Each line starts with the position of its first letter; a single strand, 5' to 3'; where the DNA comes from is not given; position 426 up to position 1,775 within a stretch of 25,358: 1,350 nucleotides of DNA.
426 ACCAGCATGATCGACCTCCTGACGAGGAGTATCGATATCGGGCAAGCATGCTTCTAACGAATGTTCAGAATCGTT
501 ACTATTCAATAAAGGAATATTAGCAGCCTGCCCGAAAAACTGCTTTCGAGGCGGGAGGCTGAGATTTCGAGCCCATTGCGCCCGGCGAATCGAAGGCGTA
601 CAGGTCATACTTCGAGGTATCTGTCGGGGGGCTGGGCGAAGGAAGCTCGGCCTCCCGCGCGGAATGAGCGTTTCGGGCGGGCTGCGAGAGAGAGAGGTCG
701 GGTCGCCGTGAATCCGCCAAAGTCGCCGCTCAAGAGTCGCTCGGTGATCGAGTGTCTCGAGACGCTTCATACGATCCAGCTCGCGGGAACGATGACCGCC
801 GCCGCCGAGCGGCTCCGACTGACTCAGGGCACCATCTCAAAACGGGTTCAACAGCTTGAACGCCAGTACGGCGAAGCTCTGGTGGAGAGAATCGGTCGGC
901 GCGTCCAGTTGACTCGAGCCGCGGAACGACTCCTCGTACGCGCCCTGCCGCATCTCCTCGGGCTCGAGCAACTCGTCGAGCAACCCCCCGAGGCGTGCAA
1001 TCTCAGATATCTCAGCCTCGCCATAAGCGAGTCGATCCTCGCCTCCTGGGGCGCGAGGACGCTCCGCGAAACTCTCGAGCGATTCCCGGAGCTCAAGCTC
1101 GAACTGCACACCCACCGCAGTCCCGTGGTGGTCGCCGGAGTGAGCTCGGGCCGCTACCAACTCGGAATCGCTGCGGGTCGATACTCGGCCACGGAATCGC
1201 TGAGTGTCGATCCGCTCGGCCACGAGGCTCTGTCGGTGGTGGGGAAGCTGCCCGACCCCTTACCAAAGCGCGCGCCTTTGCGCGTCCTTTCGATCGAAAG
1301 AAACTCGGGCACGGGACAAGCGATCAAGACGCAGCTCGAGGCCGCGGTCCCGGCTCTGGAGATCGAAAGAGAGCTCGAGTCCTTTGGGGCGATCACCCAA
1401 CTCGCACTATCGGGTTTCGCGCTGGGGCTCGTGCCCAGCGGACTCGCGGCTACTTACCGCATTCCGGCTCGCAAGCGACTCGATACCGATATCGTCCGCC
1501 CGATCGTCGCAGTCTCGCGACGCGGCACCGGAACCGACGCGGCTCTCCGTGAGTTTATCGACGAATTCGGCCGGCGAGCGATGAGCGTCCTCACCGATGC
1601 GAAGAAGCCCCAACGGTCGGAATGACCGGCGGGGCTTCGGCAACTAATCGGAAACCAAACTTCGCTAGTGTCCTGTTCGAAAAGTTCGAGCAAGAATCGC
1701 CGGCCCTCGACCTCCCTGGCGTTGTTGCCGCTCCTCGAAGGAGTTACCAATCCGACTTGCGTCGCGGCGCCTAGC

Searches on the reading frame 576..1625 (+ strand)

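Call 6: search_protein_families(library=pfam, proteins=[window:576-1625:+], max_evalue=0.01)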
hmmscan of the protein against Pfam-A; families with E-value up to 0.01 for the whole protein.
window:576-1625:+ (349 aa): 2 families
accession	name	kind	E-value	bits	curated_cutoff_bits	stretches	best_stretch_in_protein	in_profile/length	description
PF03466.25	LysR_substrate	-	9.7e-22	77.8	28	1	146-333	8-206/209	LysR substrate binding domain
PF00126.33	HTH_1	-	5.1e-15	55.6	26.6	1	61-117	4-60/60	Bacterial regulatory helix-turn-helix protein, lysR family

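Call 7: search_protein_families(library=ncbifam, proteins=[window:576-1625:+], max_evalue=0.01)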
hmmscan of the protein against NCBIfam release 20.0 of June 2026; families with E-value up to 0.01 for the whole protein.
window:576-1625:+ (349 aa): 47 families (the best 25 are shown)
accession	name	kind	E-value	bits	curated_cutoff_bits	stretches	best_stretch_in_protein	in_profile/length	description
NF040786.1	LysR_Sec_metab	equivalog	1.7e-16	60.1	250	1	61-299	6-257/298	selenium metabolism-associated LysR family transcriptional regulator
TIGR03339.1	phn_lysR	subfamily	3.2e-16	59.4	341.1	1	61-288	2-235/279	aminoethylphosphonate catabolism associated LysR family transcriptional regulator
NF040889.1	trans_reg_YeiE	equivalog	1.9e-13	50.3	480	1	61-282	8-233/288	DNA-binding transcriptional regulator YeiE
NF002964.0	PRK03635.1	subfamily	4.4e-13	49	197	1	59-189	6-135/297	ArgP/LysG family DNA-binding transcriptional regulator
NF008095.0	PRK10837.1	subfamily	1.4e-12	47.5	281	1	61-277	8-228/290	LysR family transcriptional regulator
NF047520.1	trans_act_CidR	equivalog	1.9e-12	47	415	1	69-233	14-179/292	cidABC operon transcriptional activator CidR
NF009888.0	PRK13348.1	subfamily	2.4e-12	46.5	297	1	59-182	6-128/302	HTH-type transcriptional regulator ArgP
NF008416.0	PRK11242.1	equivalog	1.3e-11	44.4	277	1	71-330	16-286/300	transcriptional regulator CynR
TIGR03298.1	argP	subfamily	2.2e-11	43.4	273.55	1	59-215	4-159/292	ArgP/LysG family DNA-binding transcriptional regulator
NF008239.0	PRK11013.1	equivalog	4.4e-11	42.4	288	1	61-200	9-150/309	LysR family transcriptional regulator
NF008352.0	PRK11139.1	subfamily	4.6e-11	42.4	288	1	73-184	23-134/305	transcriptional regulator GcvA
TIGR03418.1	chol_sulf_TF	equivalog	4.6e-11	42.3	324.8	1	64-137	9-82/291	choline sulfate utilization transcriptional regulator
NF008722.0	PRK11716.1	equivalog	5.1e-11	42.1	246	1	72-222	17-169/293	HTH-type transcriptional activator IlvY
NF007491.0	PRK10086.1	equivalog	6.5e-11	41.6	316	1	61-182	19-143/313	DNA-binding transcriptional regulator DsdC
NF045775.1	acetoin_reg_AlsR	exception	9.4e-11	41.7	430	1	75-238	20-184/290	acetoin biosynthesis transcriptional regulator AlsR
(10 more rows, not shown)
